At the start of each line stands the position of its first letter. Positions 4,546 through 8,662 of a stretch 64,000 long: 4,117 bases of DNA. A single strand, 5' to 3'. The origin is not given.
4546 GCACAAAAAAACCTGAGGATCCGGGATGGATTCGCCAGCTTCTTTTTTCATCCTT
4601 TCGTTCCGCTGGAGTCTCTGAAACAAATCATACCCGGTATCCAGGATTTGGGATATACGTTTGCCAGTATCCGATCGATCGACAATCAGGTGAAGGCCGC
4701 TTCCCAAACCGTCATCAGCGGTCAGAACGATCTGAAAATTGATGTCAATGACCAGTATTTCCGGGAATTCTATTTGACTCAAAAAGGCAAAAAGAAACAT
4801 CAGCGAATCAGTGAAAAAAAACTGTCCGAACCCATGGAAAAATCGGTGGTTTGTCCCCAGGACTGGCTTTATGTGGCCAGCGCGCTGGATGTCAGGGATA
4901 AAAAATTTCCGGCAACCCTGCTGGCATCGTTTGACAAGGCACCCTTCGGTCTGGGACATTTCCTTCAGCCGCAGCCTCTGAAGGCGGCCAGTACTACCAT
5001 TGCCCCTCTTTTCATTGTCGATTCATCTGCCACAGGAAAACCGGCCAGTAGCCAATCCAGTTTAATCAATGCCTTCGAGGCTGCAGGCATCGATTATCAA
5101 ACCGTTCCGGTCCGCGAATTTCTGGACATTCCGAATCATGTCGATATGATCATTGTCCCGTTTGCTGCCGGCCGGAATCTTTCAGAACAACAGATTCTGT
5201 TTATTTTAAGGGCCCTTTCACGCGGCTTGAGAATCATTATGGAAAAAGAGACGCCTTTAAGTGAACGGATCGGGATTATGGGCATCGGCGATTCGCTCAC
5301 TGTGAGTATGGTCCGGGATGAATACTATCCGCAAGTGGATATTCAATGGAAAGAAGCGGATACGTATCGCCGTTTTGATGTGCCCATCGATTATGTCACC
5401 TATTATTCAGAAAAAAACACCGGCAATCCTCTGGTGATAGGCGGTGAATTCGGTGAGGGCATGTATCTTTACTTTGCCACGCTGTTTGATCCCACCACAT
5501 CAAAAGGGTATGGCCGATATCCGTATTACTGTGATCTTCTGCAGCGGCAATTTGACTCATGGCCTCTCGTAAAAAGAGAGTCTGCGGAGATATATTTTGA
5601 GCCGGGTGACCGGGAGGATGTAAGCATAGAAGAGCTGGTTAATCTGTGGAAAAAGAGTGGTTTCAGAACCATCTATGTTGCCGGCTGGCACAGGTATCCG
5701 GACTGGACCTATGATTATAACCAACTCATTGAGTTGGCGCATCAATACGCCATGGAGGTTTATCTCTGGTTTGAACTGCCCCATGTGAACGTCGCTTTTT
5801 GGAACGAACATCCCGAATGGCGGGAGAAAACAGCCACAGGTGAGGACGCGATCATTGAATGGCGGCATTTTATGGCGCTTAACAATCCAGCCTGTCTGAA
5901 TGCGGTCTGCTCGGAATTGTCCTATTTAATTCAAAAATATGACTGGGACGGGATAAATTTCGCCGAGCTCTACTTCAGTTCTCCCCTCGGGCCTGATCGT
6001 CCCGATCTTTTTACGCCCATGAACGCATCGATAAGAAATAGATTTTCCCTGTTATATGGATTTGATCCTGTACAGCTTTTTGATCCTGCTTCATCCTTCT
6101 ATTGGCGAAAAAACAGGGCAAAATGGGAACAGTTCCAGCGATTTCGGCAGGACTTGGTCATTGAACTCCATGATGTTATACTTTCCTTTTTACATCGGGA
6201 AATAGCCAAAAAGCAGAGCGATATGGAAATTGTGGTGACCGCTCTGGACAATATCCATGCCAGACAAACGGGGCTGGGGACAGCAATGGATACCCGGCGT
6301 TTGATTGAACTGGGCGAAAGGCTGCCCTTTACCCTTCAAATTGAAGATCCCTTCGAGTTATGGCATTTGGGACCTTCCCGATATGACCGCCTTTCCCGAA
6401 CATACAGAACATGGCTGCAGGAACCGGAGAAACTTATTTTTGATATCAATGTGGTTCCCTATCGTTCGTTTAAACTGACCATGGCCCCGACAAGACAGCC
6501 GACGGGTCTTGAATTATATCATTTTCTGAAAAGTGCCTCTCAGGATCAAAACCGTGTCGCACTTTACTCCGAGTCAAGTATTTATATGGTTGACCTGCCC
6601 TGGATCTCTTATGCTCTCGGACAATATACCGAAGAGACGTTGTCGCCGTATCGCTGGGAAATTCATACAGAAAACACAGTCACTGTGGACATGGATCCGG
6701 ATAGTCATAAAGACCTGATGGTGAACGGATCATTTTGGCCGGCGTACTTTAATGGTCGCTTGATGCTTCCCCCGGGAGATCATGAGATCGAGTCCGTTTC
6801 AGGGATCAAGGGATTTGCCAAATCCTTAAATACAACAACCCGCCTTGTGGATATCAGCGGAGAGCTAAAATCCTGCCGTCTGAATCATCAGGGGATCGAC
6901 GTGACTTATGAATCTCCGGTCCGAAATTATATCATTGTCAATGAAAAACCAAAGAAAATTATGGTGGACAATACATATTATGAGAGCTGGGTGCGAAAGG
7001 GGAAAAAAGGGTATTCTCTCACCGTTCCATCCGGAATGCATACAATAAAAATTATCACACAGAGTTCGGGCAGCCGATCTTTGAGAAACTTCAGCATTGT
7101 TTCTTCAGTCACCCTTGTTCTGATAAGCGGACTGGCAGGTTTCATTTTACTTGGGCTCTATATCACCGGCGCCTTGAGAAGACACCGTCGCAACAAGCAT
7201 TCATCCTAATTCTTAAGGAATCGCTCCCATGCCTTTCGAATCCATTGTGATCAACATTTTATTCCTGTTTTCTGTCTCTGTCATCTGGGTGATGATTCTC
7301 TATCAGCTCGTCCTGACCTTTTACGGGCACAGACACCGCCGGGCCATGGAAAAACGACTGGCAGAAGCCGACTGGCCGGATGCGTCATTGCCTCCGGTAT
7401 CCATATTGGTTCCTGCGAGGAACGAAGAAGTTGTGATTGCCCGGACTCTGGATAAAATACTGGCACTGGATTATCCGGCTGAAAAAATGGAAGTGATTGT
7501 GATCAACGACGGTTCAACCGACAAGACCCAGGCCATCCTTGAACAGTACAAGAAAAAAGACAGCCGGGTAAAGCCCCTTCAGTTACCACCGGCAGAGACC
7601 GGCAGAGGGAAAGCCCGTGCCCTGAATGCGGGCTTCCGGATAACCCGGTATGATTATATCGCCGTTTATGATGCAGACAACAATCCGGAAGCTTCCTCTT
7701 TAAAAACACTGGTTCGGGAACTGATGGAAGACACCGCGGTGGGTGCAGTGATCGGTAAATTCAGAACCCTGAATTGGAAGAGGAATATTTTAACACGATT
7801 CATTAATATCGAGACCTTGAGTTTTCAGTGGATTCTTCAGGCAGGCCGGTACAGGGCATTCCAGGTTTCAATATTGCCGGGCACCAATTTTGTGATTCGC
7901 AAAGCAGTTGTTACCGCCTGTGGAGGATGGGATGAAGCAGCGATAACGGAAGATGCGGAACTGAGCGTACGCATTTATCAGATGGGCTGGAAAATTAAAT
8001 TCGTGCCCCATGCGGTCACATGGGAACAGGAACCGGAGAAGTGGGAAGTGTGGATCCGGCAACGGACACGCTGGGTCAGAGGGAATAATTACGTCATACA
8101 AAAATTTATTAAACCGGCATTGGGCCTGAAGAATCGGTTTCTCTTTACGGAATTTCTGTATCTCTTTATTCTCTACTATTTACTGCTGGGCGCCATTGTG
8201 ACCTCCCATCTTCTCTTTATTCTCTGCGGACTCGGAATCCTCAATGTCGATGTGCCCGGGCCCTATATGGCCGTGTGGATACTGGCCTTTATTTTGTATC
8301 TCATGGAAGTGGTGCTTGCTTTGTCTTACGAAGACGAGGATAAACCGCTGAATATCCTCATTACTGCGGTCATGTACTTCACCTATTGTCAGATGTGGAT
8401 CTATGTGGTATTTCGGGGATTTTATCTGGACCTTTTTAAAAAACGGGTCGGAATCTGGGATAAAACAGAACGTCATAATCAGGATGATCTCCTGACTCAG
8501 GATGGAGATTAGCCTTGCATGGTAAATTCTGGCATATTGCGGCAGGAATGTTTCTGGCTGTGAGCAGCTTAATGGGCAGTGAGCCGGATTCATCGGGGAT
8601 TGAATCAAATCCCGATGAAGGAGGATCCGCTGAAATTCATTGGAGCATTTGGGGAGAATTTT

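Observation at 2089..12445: Synthase-dependent exopolysaccharide locus with an unusual 1706-aa double-anchored modification enzyme (GH-like barrel, DUF2334 deacetylase-like domain, second GH-like barrel)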

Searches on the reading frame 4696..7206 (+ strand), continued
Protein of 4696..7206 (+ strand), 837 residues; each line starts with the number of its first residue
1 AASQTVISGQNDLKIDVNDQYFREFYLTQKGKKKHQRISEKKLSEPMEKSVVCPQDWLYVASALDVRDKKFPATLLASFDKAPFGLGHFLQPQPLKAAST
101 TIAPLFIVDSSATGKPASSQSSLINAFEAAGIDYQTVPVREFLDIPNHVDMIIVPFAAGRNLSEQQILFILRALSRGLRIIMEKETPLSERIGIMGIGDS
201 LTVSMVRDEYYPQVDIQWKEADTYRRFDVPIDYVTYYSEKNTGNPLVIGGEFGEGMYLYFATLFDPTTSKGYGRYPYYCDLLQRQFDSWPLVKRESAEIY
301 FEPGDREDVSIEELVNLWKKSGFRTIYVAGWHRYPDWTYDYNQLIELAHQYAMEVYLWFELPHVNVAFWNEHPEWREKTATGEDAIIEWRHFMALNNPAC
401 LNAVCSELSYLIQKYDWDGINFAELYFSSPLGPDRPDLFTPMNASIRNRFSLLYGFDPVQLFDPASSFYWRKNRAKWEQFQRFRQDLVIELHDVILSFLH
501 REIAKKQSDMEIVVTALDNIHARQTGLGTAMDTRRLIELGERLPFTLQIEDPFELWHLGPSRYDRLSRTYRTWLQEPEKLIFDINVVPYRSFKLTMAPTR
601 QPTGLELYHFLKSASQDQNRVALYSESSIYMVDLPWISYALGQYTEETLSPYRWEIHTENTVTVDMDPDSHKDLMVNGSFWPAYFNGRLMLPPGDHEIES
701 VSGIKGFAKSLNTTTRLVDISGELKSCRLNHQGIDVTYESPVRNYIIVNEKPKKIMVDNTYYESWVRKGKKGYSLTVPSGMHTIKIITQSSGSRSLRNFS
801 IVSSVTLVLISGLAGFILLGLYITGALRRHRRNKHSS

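Call 107: find_encoding_contigs(protein=P0105, flank=9000, max_places=1)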
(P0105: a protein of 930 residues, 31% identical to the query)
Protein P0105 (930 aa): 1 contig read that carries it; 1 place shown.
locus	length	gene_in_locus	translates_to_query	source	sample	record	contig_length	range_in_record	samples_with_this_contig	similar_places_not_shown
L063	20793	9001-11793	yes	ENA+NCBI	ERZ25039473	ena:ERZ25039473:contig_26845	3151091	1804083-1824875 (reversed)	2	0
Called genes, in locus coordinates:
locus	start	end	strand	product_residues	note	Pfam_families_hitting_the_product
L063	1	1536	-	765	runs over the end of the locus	PF00580:UvrD-helicase, PF01443:Viral_helicase1 (faint), PF13245:AAA_19, PF13604:AAA_30 (faint), PF13361:UvrD_C, PF21196:PcrA_UvrD_tudor (faint), PF13538:UvrD_C_2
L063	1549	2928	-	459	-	PF00206:Lyase_1, PF14698:ASL_C2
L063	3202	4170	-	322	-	PF01063:Aminotran_4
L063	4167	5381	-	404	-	PF00764:Arginosuc_synth, PF20979:Arginosuc_syn_C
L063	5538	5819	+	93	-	PF06785:UPF0242 (weak)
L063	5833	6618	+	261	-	PF12128:DUF3584 (weak)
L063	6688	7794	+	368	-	PF00270:DEAD (faint), PF02562:PhoH, PF13604:AAA_30, PF01695:IstB_IS21 (weak), PF13245:AAA_19 (weak)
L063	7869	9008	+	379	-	PF10096:DUF2334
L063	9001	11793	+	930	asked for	-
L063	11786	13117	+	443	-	PF13506:Glyco_transf_21, PF03142:Chitin_synth_2 (faint), PF00535:Glycos_transf_2, PF10111:Glyco_tranf_2_2, PF13641:Glyco_tranf_2_3, PF13632:Glyco_trans_2_3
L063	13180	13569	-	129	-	PF01475:FUR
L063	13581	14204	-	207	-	PF12007:DUF3501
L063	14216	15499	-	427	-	PF13183:Fer4_8 (weak), PF13237:Fer4_10 (weak), PF02754:CCG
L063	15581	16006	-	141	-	PF00210:Ferritin (faint), PF02915:Rubrerythrin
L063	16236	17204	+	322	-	PF14315:DUF4380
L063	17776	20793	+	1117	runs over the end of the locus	PF02012:BNR (faint), PF15902:Sortilin-Vps10 (weak), PF00041:fn3 (faint), PF24489:Ig_J_second (faint), PF25788:Ig_Rha78A_N (faint), PF18962:Por_Secre_tail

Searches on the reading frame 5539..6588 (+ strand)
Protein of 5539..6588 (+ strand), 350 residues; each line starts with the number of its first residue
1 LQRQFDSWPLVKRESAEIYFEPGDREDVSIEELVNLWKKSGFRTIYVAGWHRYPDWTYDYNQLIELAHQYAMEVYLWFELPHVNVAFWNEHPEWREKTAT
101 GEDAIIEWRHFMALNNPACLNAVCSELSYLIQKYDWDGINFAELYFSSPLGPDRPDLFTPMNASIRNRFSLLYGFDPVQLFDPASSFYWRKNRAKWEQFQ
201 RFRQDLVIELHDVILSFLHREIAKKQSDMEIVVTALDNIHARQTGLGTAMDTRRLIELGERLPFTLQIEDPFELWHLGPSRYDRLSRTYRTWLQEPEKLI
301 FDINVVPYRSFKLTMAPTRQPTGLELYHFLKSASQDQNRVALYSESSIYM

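Call 9: search_protein_families(library=pfam, proteins=[window:5539-6588:+], max_evalue=1)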
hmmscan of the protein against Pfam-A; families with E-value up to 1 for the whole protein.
window:5539-6588:+ (350 aa): 5 families
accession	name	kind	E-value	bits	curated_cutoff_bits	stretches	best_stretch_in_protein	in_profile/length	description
PF02638.21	GHL10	-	0.00025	20.7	27.9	1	61-144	73-163/311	Glycosyl hydrolase-like 10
PF14871.12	GHL6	-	0.024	15.3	35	1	52-139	37-128/132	Hypothetical glycosyl hydrolase 6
PF07969.17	Amidohydro_3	-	0.029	14.3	29.7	1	143-213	341-412/472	Amidohydrolase family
PF02065.24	Melibiase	-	0.079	12.4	27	1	60-137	106-185/347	Melibiase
PF09606.15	Med15_N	-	0.11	12.7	24.1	0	200-231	8-38/72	ARC105/Med15 mediator subunit N-terminal KIX domain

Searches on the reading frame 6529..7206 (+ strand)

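Call 9: search_protein_families(library=pfam, proteins=[window:6529-7206:+], max_evalue=1)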
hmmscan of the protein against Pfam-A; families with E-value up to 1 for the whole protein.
window:6529-7206:+ (226 aa): 1 family
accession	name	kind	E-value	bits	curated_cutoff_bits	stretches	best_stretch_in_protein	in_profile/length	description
PF10622.14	Ehbp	-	0.0063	17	27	1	125-160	14-50/77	Energy-converting hydrogenase B subunit P (EhbP)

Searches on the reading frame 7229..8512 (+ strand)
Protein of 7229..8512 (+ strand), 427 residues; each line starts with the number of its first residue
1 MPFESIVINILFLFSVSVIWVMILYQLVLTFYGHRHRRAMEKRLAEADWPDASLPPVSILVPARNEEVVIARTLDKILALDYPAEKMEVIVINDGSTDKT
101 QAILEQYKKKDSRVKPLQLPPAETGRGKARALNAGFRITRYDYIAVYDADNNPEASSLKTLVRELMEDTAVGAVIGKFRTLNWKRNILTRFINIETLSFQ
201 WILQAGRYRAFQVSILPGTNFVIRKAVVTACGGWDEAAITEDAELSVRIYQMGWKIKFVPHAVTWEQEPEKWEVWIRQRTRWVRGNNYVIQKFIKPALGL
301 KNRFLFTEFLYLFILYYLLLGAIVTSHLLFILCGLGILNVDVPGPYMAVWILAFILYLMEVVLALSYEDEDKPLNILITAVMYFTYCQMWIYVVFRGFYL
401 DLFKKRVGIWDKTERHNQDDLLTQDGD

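Call 5: search_protein_families(library=pfam, proteins=[window:7229-8512:+], max_evalue=0.01)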
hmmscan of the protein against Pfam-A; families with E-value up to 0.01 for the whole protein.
window:7229-8512:+ (427 aa): 9 families
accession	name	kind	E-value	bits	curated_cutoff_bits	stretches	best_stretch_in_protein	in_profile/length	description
PF13641.12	Glyco_tranf_2_3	-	5.2e-35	122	27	1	55-285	1-230/230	Glycosyltransferase like family 2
PF00535.33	Glycos_transf_2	-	1.9e-30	106.4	23.3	1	58-228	1-164/168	Glycosyl transferase family 2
PF13632.12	Glyco_trans_2_3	-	6.2e-25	88.6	27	1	143-357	1-193/198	Glycosyl transferase family group 2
PF13506.12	Glyco_transf_21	-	6.5e-13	48.9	21.7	1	123-283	13-173/174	Glycosyl transferase family 21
PF03142.21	Chitin_synth_2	-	2.5e-10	40.1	27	1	254-390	342-472/527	Chitin synthase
PF10111.15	Glyco_tranf_2_2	-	1.1e-09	38.7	27.3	1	61-265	4-215/276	Glycosyltransferase like family 2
PF13704.12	Glyco_tranf_2_4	-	6.6e-06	27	27.5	1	64-151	1-82/98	Glycosyl transferase family 2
PF03071.21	GNT-I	-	0.00053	19.3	25.4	1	53-144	91-181/434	GNT-I family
PF03452.20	Anp1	-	0.0057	16.6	28.8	1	57-153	23-99/263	Anp1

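Call 6: search_protein_families(library=ncbifam, proteins=[window:7229-8512:+], max_evalue=0.01)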
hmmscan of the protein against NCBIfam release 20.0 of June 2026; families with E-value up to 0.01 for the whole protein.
window:7229-8512:+ (427 aa): 31 families (the best 25 are shown)
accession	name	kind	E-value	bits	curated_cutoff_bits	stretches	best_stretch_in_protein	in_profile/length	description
TIGR03937.1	PgaC_IcaA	equivalog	1.2e-47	162.8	422.3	1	11-380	5-368/407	poly-beta-1,6-N-acetyl-D-glucosamine synthase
TIGR03965.1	mycofact_glyco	equivalog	1.9e-31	109.5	280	1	38-285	56-299/467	mycofactocin biosynthesis glycosyltransferase MftF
TIGR03030.1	CelA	equivalog_domain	3.4e-25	88.2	699.1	1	24-341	99-434/714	UDP-forming cellulose synthase catalytic subunit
NF041875.1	EPS_EpsD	equivalog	6.9e-24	84.8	370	1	57-285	1-226/325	exopolysaccharide biosynthesis glycosyltransferase EpsD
NF053846.1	glyco_with_XrtP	equivalog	2.1e-23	82.7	520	1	13-416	7-438/440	XrtP-associated glycosyltransferase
TIGR03111.1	glyc2_xrt_Gpos1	hypoth_equivalog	8.7e-23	80.8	363.95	1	13-365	8-366/439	TIGR03111 family XrtG-associated glycosyltransferase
TIGR04242.1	nodulat_NodC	equivalog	2.2e-21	76.3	550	1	21-286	17-284/395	chitooligosaccharide synthase NodC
NF008558.0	PRK11498.1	equivalog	9.4e-20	70.1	992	1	5-341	229-551/872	UDP-forming cellulose synthase catalytic subunit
TIGR04283.1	glyco_like_mftF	equivalog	3.1e-18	66.2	182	1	57-265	1-184/221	TIGR04283 family arsenosugar biosynthesis glycosyltransferase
NF041865.1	EpsU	equivalog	1.4e-16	60.5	700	1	57-303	41-286/394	exopolysaccharide biosynthesis GT2 family glycosyltransferase EpsU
TIGR03469.1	HpnB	hypoth_equivalog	3.4e-16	59.3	379.25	1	17-257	9-254/386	hopene-associated glycosyltransferase HpnB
NF047683.1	TeichurnBiosyTuaG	equivalog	4.6e-13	49.4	400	1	55-193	6-138/252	teichuronic acid biosynthesis protein TuaG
NF007482.0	PRK10073.1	equivalog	7.7e-13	48.1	423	1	54-162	5-107/334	glycosyltransferase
NF045692.1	OglycostaseCruG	equivalog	9e-13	47.9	600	1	13-260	5-249/386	2'-O-glycosyltransferase CruG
NF038302.1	EPS_HpsE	equivalog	7.8e-11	41.5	300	1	58-267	4-223/307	hormogonium polysaccharide biosynthesis glycosyltransferase HpsE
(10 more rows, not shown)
